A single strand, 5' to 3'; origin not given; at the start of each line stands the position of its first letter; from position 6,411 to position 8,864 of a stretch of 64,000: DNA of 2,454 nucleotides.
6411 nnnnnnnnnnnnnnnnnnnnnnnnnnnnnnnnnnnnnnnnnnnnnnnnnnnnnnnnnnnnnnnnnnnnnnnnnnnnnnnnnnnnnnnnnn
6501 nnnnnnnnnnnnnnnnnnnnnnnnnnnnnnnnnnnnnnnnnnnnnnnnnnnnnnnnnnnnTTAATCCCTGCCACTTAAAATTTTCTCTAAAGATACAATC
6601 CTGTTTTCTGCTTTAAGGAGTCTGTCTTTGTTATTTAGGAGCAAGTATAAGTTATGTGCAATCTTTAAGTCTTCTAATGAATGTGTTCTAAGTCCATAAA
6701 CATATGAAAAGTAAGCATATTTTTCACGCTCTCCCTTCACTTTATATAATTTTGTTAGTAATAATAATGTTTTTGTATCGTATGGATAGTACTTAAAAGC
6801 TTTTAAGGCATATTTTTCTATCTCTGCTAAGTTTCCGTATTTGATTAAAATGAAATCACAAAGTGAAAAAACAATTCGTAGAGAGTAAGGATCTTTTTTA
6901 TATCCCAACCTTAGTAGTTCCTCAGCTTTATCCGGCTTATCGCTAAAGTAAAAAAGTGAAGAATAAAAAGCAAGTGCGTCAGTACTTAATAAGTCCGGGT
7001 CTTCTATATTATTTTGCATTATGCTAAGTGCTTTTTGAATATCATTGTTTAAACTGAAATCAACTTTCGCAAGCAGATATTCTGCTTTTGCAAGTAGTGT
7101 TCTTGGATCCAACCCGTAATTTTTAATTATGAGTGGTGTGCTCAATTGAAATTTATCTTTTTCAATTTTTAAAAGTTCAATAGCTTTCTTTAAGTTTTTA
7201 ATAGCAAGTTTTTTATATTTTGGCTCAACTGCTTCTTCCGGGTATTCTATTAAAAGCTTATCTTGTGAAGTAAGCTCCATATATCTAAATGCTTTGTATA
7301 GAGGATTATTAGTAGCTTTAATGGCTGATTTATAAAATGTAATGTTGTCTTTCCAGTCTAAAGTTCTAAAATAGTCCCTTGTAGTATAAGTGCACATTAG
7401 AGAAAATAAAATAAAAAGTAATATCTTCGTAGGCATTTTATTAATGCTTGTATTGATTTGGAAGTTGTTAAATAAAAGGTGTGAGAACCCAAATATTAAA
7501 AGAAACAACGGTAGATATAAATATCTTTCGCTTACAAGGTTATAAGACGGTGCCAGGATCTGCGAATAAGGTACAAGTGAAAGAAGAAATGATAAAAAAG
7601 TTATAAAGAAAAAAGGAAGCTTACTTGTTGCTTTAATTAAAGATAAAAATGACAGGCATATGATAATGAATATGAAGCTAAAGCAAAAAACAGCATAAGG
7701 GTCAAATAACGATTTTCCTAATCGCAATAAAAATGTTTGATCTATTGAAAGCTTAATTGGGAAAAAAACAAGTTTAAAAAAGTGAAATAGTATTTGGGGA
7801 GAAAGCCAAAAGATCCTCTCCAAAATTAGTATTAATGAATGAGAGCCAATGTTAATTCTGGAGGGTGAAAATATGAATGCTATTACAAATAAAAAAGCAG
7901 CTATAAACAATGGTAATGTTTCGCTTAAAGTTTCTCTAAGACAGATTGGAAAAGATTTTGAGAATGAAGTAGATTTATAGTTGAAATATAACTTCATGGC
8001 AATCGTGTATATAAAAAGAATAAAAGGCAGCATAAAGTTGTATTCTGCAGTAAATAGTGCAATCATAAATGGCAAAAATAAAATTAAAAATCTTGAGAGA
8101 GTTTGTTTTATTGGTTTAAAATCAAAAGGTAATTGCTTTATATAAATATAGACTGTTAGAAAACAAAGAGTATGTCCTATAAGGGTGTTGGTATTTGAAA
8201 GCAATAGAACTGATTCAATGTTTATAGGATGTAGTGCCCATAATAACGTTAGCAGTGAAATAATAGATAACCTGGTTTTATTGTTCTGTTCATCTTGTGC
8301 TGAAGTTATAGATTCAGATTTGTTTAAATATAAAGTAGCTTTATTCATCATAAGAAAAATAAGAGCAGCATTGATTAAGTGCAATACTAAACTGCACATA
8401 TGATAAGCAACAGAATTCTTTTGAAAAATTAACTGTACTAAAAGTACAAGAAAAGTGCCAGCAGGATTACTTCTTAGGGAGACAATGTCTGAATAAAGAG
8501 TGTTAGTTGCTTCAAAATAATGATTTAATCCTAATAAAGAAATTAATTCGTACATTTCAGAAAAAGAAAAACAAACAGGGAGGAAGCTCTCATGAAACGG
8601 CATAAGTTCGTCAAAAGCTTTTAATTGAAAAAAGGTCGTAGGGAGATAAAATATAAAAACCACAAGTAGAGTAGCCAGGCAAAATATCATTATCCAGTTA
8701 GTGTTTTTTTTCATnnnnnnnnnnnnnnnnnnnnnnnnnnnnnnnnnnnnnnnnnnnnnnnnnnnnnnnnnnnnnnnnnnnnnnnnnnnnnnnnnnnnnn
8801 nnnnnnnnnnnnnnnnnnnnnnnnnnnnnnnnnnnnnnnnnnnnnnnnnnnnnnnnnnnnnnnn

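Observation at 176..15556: Seven consecutive paralogous TMTC/PMT-like genes arranged as nested tandem duplications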

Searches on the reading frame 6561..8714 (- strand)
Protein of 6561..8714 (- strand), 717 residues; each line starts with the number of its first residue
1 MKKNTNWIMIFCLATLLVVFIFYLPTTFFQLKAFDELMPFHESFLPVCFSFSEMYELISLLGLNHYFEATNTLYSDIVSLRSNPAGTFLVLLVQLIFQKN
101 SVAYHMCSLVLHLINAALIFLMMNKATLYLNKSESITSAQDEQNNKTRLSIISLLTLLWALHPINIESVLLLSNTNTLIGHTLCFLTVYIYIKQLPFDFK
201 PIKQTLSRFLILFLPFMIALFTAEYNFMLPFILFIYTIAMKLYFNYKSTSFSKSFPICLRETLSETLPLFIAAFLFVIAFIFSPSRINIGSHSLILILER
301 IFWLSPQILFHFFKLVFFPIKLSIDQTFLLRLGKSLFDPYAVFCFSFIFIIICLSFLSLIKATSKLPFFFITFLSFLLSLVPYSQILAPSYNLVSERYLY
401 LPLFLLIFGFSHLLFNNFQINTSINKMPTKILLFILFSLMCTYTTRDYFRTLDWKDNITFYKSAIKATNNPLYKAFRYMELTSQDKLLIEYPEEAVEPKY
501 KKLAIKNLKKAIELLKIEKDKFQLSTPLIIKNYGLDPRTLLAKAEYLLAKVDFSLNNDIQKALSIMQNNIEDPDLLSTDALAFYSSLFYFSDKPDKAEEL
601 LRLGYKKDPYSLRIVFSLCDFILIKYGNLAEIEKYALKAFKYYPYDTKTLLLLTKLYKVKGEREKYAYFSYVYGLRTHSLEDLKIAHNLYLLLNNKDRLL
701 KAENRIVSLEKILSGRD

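Call 5: search_protein_families(library=pfam, proteins=[window:6561-8714:-], max_evalue=1)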
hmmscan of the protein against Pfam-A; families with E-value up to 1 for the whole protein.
window:6561-8714:- (717 aa): 3 families
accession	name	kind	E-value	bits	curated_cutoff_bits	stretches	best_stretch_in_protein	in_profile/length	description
PF13428.12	TPR_14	-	0.024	15.8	23.5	1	580-618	3-41/44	Tetratricopeptide repeat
PF04574.18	DUF592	-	0.033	14.4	24.5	1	30-65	38-72/153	Protein of unknown function (DUF592)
PF10602.15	RPN7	-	0.1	12.7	29.6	1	97-156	63-122/174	26S proteasome subunit RPN7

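Call 6: search_protein_families(library=ncbifam, proteins=[window:6561-8714:-], max_evalue=1)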
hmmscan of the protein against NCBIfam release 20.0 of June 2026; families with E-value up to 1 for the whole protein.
window:6561-8714:- (717 aa): 0 families

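Call 10: find_homologous_proteins(query=window:6561-8714:-, max_evalue=0.001)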
Query window:6561-8714:- (717 aa): 149 proteins with E <= 0.001 among 8000 candidates; the best 120 are listed.
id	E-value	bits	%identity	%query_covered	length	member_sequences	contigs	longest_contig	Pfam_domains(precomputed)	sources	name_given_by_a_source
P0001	0.0e+0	1025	100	67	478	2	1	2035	-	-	-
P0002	2.8e-229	781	55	98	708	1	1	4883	-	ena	-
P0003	1.2e-228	779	53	100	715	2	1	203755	-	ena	-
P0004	6.4e-210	717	52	100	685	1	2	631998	-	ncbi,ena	-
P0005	6.6e-209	714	52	100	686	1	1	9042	-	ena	-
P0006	1.5e-207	710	52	98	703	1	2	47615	-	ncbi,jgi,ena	-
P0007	4.1e-207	708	51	99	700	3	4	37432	-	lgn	-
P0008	3.1e-206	705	51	98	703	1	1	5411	-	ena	-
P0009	2.6e-205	702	50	99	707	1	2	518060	-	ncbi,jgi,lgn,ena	-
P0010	1.8e-203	696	50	99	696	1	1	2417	-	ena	-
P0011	1.3e-202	693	51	100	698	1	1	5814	-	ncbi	-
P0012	3.4e-201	689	50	100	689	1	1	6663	-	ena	-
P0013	4.7e-201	688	50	99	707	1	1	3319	-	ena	-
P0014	4.9e-201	688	51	100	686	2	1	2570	-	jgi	jgi:hypothetical protein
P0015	6.7e-201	688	51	99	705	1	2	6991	-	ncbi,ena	-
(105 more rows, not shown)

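Call 17: find_related_loci(query=A2, collection=genome_contigs, flank=10000)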
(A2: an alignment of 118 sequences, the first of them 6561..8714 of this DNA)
Query A2 (717 aa) in genome_contigs; peptide patterns used: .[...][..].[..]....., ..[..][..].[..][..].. (x = any residue, [..] = any of these).
46 stretches matched a pattern; 24 encode a relative of the query (tblastn E <= 1e-3); 16 distinct loci.
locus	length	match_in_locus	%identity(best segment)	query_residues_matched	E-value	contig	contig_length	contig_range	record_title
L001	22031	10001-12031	52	9-716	0e+0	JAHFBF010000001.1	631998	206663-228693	MAG: Candidatus Melainabacteria bacterium isolate nzgw192 NODE_5_length_631999_cov_8.403068, whole genome shotgun sequen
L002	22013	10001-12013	48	9-710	0e+0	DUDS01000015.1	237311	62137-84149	MAG TPA_asm: Candidatus Melainabacteria bacterium SSGW_16 3300000574.qc.1_(paired)_contig_272, whole genome shotgun sequ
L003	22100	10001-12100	48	3-712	0e+0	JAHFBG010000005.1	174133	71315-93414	MAG: Candidatus Melainabacteria bacterium isolate nzgw193 NODE_56_length_174134_cov_16.173022, whole genome shotgun sequ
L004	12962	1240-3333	45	1-710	0e+0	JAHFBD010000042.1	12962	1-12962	MAG: Candidatus Melainabacteria bacterium isolate nzgw190 NODE_3259_length_12963_cov_3.014717, whole genome shotgun sequ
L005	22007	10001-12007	46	15-706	5e-180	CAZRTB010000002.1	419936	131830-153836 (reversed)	MAG TPA_asm: uncultured Gammaproteobacteria bacterium isolate SRP150892_co1_95 genome assembly, contig: NODE_7_length_41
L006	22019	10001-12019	47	11-713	7e-176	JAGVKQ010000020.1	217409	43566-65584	MAG: Candidatus Caenarcanales bacterium isolate SW_12 c_000000007501, whole genome shotgun sequence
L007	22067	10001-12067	50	1-712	0e+0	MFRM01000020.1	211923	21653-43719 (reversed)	MAG: Candidatus Melainabacteria bacterium RIFCSPHIGHO2_02_FULL_34_12 rifcsphigho2_02_scaffold_64, whole genome shotgun s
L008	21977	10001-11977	44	9-706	5e-164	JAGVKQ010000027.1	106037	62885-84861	MAG: Candidatus Caenarcanales bacterium isolate SW_12 c_000000012495, whole genome shotgun sequence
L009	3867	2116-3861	42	10-602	4e-150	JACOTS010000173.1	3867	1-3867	MAG: Candidatus Melainabacteria bacterium isolate NC_groundwater_50_Pr7_S2p5_34_9 FFV18_S2p5_scaffold_828579, whole geno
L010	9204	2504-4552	38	5-702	9e-130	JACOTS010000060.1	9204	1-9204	MAG: Candidatus Melainabacteria bacterium isolate NC_groundwater_50_Pr7_S2p5_34_9 FFV18_S2p5_scaffold_239763, whole geno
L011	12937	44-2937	33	34-711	4e-91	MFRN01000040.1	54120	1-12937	MAG: Candidatus Melainabacteria bacterium RIFCSPLOWO2_02_FULL_35_15 rifcsplowo2_02_scaffold_662, whole genome shotgun se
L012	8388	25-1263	33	269-698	4e-49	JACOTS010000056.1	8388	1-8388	MAG: Candidatus Melainabacteria bacterium isolate NC_groundwater_50_Pr7_S2p5_34_9 FFV18_S2p5_scaffold_160382, whole geno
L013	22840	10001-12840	25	378-692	3e-10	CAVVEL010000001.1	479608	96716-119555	MAG: Terriglobia bacterium isolate MFD02248.bin.1.56 genome assembly, contig: contig_10966, whole genome shotgun sequenc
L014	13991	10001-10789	25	331-608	4e-6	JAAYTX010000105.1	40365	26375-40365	MAG: Elusimicrobia bacterium isolate AS27yjCOA_105 97440_AS27, whole genome shotgun sequence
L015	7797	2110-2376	28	308-403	7e-5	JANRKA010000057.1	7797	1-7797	MAG: Elusimicrobiota bacterium isolate bins.479 k141_3381739, whole genome shotgun sequence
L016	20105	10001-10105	53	367-402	3e-4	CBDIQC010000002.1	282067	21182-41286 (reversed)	MAG: uncultured Elusimicrobia bacterium isolate NI882-mx-bin12 genome assembly, contig: N-N882-C340, whole genome shotgu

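Call 19: search_protein_families(library=pfam, proteins=[L013:9344-10963:+, L013:10972-12963:+, L014:8945-10945:+, L015:1228-3558:+, L016:9740-11290:+], max_evalue=0.01)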
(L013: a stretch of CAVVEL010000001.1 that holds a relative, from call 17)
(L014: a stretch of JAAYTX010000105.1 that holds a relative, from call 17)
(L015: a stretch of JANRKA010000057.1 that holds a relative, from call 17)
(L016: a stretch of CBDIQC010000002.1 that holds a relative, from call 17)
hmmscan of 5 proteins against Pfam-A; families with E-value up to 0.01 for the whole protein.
L013:9344-10963:+ (539 aa): 16 families
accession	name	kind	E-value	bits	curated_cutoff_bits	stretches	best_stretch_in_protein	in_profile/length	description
PF07719.23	TPR_2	-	3.6e-21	73.9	27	3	423-455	1-33/34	Tetratricopeptide repeat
PF00515.34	TPR_1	-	3.8e-21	74.4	27.8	3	423-455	1-33/34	Tetratricopeptide repeat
PF13181.12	TPR_8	-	3.4e-18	64.6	25.7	1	425-455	3-33/34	Tetratricopeptide repeat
PF13431.12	TPR_17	-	8.2e-18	63.6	24.4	2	411-443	1-33/34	Tetratricopeptide repeat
PF13414.12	TPR_11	-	1.9e-16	59.9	26.8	2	402-434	7-39/42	TPR repeat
PF14559.12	TPR_19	-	3.5e-15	56.5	25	2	403-460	5-62/68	Tetratricopeptide repeat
PF13424.12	TPR_12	-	1.6e-14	54.3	30.1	2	423-486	3-74/77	Tetratricopeptide repeat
PF13428.12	TPR_14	-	7.7e-13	48.2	23.5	2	496-532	6-42/44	Tetratricopeptide repeat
PF13374.12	TPR_10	-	1.4e-10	41.3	27.5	1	424-451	3-30/42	Tetratricopeptide repeat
PF13432.12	TPR_16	-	3.6e-10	40.5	32.7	1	429-488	3-62/65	Tetratricopeptide repeat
PF13176.12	TPR_7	-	9.9e-09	35.1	27.9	0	493-524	1-32/36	Tetratricopeptide repeat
PF25063.1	ARM_TT21_C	-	7e-06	26.5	35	1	329-455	35-161/209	Tetratricopeptide repeat protein 21 C-terminal ARM domain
PF13174.12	TPR_6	-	4.2e-05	24.4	26.3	0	496-523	5-32/33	Tetratricopeptide repeat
PF23914.1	TPR_CcmH_CycH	-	8.1e-05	22.9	42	1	413-525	40-155/158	Cytochrome c-type biogenesis protein H TPR domain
PF13371.12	TPR_9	-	0.00051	20.4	35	0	408-460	14-66/73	Tetratricopeptide repeat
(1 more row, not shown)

L013:10972-12963:+ (663 aa): 20 families
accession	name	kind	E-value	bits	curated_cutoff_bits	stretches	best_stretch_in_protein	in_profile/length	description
PF07719.23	TPR_2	-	2e-29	99.6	27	4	540-570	2-32/34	Tetratricopeptide repeat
PF00515.34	TPR_1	-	3.6e-27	93.5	27.8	2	505-538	1-34/34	Tetratricopeptide repeat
PF13181.12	TPR_8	-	1.3e-25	87.8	25.7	3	505-536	1-32/34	Tetratricopeptide repeat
PF13431.12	TPR_17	-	7.1e-25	85.6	24.4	1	527-559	1-33/34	Tetratricopeptide repeat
PF13424.12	TPR_12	-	8.5e-21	74.4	30.1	4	469-535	7-75/77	Tetratricopeptide repeat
PF14559.12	TPR_19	-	4.5e-20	72.2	25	4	519-576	5-62/68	Tetratricopeptide repeat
PF13414.12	TPR_11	-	9.3e-20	70.5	26.8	2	518-553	7-42/42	TPR repeat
PF13432.12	TPR_16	-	7.6e-13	49.1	32.7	3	579-635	3-59/65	Tetratricopeptide repeat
PF13428.12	TPR_14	-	1.3e-12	47.5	23.5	1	579-616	7-44/44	Tetratricopeptide repeat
PF13374.12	TPR_10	-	2.1e-11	43.9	27.5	1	504-534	1-31/42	Tetratricopeptide repeat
PF13176.12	TPR_7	-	2e-09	37.2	27.9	0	516-536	10-32/36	Tetratricopeptide repeat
PF13371.12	TPR_9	-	1.5e-07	31.8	35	0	580-643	2-65/73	Tetratricopeptide repeat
PF13174.12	TPR_6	-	6.2e-07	30.1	26.3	0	612-638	5-31/33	Tetratricopeptide repeat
PF25063.1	ARM_TT21_C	-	4.7e-06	27.1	35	1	443-586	33-177/209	Tetratricopeptide repeat protein 21 C-terminal ARM domain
PF23914.1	TPR_CcmH_CycH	-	1.5e-05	25.3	42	1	545-641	56-155/158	Cytochrome c-type biogenesis protein H TPR domain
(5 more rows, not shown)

L014:8945-10945:+ (666 aa): 13 families
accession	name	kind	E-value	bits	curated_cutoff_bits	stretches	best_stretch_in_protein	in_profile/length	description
PF14559.12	TPR_19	-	7.1e-12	45.9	25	2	498-548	4-54/68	Tetratricopeptide repeat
PF13428.12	TPR_14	-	3.2e-09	37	23.5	0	487-528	3-44/44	Tetratricopeptide repeat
PF13432.12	TPR_16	-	1.8e-07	31.9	32.7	1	490-542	2-54/65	Tetratricopeptide repeat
PF13424.12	TPR_12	-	2.2e-06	28.2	30.1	1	485-543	3-69/77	Tetratricopeptide repeat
PF25062.1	ARM_TT21_N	-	2.8e-06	27.7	40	1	451-535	138-218/222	Tetratricopeptide repeat protein 21 N-terminal ARM repeat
PF13374.12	TPR_10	-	5.9e-06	26.6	27.5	1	486-515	3-32/42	Tetratricopeptide repeat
PF07719.23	TPR_2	-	1.1e-05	25.6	27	0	486-517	2-33/34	Tetratricopeptide repeat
PF13174.12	TPR_6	-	0.00038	21.3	26.3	0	498-517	13-32/33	Tetratricopeptide repeat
PF12895.13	ANAPC3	-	0.00049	20.8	27.2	0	465-543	3-80/82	Anaphase-promoting complex, cyclosome, subunit 3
PF13181.12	TPR_8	-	0.006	17.1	25.7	0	628-643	8-23/34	Tetratricopeptide repeat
PF12688.13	TPR_5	-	0.0065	17.1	24.2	0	603-643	56-96/119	Tetratrico peptide repeat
PF00515.34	TPR_1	-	0.008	16.4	27.8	0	486-517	2-33/34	Tetratricopeptide repeat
PF13429.12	TPR_15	-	0.0081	16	26.2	0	531-640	122-233/280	Tetratricopeptide repeat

L015:1228-3558:+ (776 aa): 20 families
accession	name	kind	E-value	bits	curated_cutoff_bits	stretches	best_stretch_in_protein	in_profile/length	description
PF07719.23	TPR_2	-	9.7e-29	97.5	27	4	447-476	4-33/34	Tetratricopeptide repeat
PF13431.12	TPR_17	-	6.1e-25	85.8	24.4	2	711-744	1-34/34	Tetratricopeptide repeat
PF13414.12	TPR_11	-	3.1e-23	81.6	26.8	3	451-487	1-37/42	TPR repeat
PF13428.12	TPR_14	-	4.7e-22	76.7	23.5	6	550-589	5-44/44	Tetratricopeptide repeat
PF00515.34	TPR_1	-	3e-21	74.7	27.8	1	446-476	3-33/34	Tetratricopeptide repeat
PF14559.12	TPR_19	-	4.1e-19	69.1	25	5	703-762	5-64/68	Tetratricopeptide repeat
PF13181.12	TPR_8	-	5.2e-19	67.2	25.7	1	445-475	2-32/34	Tetratricopeptide repeat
PF13432.12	TPR_16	-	2.2e-14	54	32.7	4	448-510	1-63/65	Tetratricopeptide repeat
PF13424.12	TPR_12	-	2.7e-14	53.6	30.1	2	479-539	4-72/77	Tetratricopeptide repeat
PF23914.1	TPR_CcmH_CycH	-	8.6e-10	39.1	42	1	451-539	57-148/158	Cytochrome c-type biogenesis protein H TPR domain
PF13429.12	TPR_15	-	2.8e-09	37.2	26.2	1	443-574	145-276/280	Tetratricopeptide repeat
PF25064.1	ARM_TT21_5th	-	6.7e-08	33.3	27.8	1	460-536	17-96/117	TT21 fifth ARM repeats domain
PF12895.13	ANAPC3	-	2.9e-07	31.1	27.2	1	529-588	6-64/82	Anaphase-promoting complex, cyclosome, subunit 3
PF13371.12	TPR_9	-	6.4e-06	26.5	35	1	663-720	3-60/73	Tetratricopeptide repeat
PF23241.1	HAT_PRP39_C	-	8.1e-06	26.4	33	0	677-755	47-125/139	PRP39 C-terminal HAT repeat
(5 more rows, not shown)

L016:9740-11290:+ (516 aa): 19 families
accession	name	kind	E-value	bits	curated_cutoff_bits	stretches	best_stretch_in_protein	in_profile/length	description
PF13431.12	TPR_17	-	5e-30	101.7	24.4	1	274-307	1-34/34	Tetratricopeptide repeat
PF07719.23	TPR_2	-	2.6e-20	71.2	27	2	187-216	4-33/34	Tetratricopeptide repeat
PF13432.12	TPR_16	-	5.8e-19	68.6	32.7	3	188-249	1-62/65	Tetratricopeptide repeat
PF13428.12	TPR_14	-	1.4e-17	62.8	23.5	4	186-226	3-43/44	Tetratricopeptide repeat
PF00515.34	TPR_1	-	2.3e-17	62.4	27.8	1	186-216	3-33/34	Tetratricopeptide repeat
PF13414.12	TPR_11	-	2.4e-17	62.8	26.8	1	191-227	1-37/42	TPR repeat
PF14559.12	TPR_19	-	4.4e-17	62.6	25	3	196-246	3-53/68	Tetratricopeptide repeat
PF13181.12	TPR_8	-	1.3e-16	59.7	25.7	1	185-216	2-33/34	Tetratricopeptide repeat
PF13424.12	TPR_12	-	1.6e-14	54.3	30.1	2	218-282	3-75/77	Tetratricopeptide repeat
PF24575.1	TPR_Slam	-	9.1e-10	39.3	35.2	2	179-227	42-90/104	Surface lipoprotein assembly modifier, N-terminal TPR repeats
PF23914.1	TPR_CcmH_CycH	-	1.2e-08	35.4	42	0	191-277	57-146/158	Cytochrome c-type biogenesis protein H TPR domain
PF12895.13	ANAPC3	-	2.7e-08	34.4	27.2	1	270-339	7-75/82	Anaphase-promoting complex, cyclosome, subunit 3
PF13429.12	TPR_15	-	1.3e-05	25.2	26.2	1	179-307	141-269/280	Tetratricopeptide repeat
PF17874.7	TPR_MalT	-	2.5e-05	24.2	45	1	187-279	125-222/336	MalT-like TPR region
PF13176.12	TPR_7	-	3.6e-05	24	27.9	0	399-427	3-33/36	Tetratricopeptide repeat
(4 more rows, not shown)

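Call 28: predict_structure(alignment_id=A2)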
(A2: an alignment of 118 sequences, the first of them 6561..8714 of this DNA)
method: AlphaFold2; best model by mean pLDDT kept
length: 717 residues; sequences in the alignment: 118
mean_pLDDT: 95.8   pTM: 0.94
mean pLDDT of the five models: 95.8, 94.8, 94.8, 94.7, 94.3
residues with pLDDT >= 90: 679; 70-90: 20; 50-70: 16; < 50: 2
segments of 3 or more residues with pLDDT < 50: none
pLDDT, mean of each block of 10 residues (from residue 1): 78 98 98 95 97 98 96 94 95 97 98 99 95 64 91 98 98 96 98 96 97 98 96 98 96 98 98 97 93 95 98 97 96 98 98 98 96 98 96 97 98 89 74 96 98 98 98 98 96 95 98 98 98 97 98 98 95 95 98 98 96 97 98 98 97 98 98 98 99 98 98 89
secondary structure, 60 per line:
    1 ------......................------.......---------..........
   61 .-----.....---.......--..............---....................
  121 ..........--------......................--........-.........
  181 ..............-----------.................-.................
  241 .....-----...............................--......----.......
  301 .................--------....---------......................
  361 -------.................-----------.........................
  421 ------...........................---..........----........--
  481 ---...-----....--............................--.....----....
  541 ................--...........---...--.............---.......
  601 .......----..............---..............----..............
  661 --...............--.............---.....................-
elements in order (helices of 4 or more, strands of 3 or more residues): H7-28 H35-41 H51-61 E67-71 E75-81 H84-97 H101-130 H139-160 H163-170 H172-194 H206-222 H224-245 H251-281 H284-289 H294-317 H326-329 H339-360 H368-384 H396-420 H427-453 H457-466 H471-478 H492-495 H498-525 H528-532 H537-556 H559-569 H578-590 H594-607 H612-625 H629-642 H647-660 H663-677 H680-692 H696-716

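Call 31: fold_search(model_id=the predicted structure, library=pdb)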
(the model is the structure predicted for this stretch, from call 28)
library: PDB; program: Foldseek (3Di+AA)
matches with E <= 10: 1188; with E <= 0.001: 13
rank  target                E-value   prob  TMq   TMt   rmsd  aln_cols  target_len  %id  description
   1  8chy                  7.9e-05  1.00  0.23  0.52   7.4       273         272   20  Crystal structure of an 8-repeat consensus TPR superhelix with Zinc. (released 2024-02-21)
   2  9qhc_A                1.6e-04  1.00  0.24  0.52   6.9       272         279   19  Crystal structure of 8-repeat CTPR protein with eliminated coordination sites (released 2025-10-22)
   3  9qhb                  1.7e-04  1.00  0.22  0.50  11.3       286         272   20  Crystal structure of 16-repeat CTPR protein with eliminated coordination sites (released 2025-10-22)
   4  9qhc_B                3.6e-04  1.00  0.21  0.49  12.8       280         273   18  Crystal structure of 8-repeat CTPR protein with eliminated coordination sites (released 2025-10-22)
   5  8qxd_N                3.7e-04  1.00  0.16  0.15  28.1       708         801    9  Cryo-EM structure of the cross-exon pre-B complex (released 2024-05-22)
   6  8fgw_D                5.0e-04  1.00  0.25  0.15  22.1       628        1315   15  Human IFT-A complex structures provide molecular insights into ciliary transport (released 2023-02-22)
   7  9rtt_Q                5.0e-04  1.00  0.25  0.21  31.9       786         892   10  Activated Elongation Complex with IWS1 and ELOF1 (released 2025-09-03)
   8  8bda_E                5.8e-04  1.00  0.20  0.14  29.3       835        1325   11  IFTA complex in anterograde intraflagellar transport trains (Chlamydomonas reinhardtii) (released 2023-01-11)
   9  6eou                  6.1e-04  1.00  0.17  0.31  14.9       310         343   14  O-GlcNAc transferase TPR domain with the intellectual disability associated mutation L254F (released 2018-05-09)
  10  8bbg_D                6.8e-04  1.00  0.26  0.15  27.6       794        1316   12  Structure of the IFT-A complex; anterograde IFT-A train model (released 2022-12-21)
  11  9hvq_Q                7.3e-04  1.00  0.21  0.17  32.3       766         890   11  Structure of the transcribing Pol II-DSIF-PAF-SPT6-RECQL5 complex (released 2025-07-16)
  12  1w3b_A                8.5e-04  1.00  0.23  0.38  15.8       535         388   11  The superhelical TPR domain of O-linked GlcNAc transferase reveals structural similarities to importin alpha. (released 2004-09-09)
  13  6q6g_J                9.9e-04  1.00  0.23  0.31  24.1       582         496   12  Cryo-EM structure of the APC/C-Cdc20-Cdk2-cyclinA2-Cks2 complex, the D1 box class (released 2019-09-11)
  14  8dtg_B                1.0e-03  1.00  0.22  0.22  15.5       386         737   14  Cryo-EM structure of Arabidopsis SPY alternative conformation 1 (released 2023-03-08)
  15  8dtg_A                1.1e-03  1.00  0.22  0.20  22.7       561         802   12  Cryo-EM structure of Arabidopsis SPY alternative conformation 1 (released 2023-03-08)
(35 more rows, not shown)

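Call 56: find_encoding_contigs(protein=P0001, flank=10000, max_places=4)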
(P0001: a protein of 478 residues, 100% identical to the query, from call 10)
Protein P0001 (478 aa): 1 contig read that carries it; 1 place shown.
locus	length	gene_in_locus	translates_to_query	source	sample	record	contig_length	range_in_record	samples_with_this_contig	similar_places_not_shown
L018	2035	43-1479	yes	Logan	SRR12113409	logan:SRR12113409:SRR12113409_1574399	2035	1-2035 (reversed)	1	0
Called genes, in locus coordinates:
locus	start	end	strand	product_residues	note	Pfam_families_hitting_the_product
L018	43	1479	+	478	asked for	-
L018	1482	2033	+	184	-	?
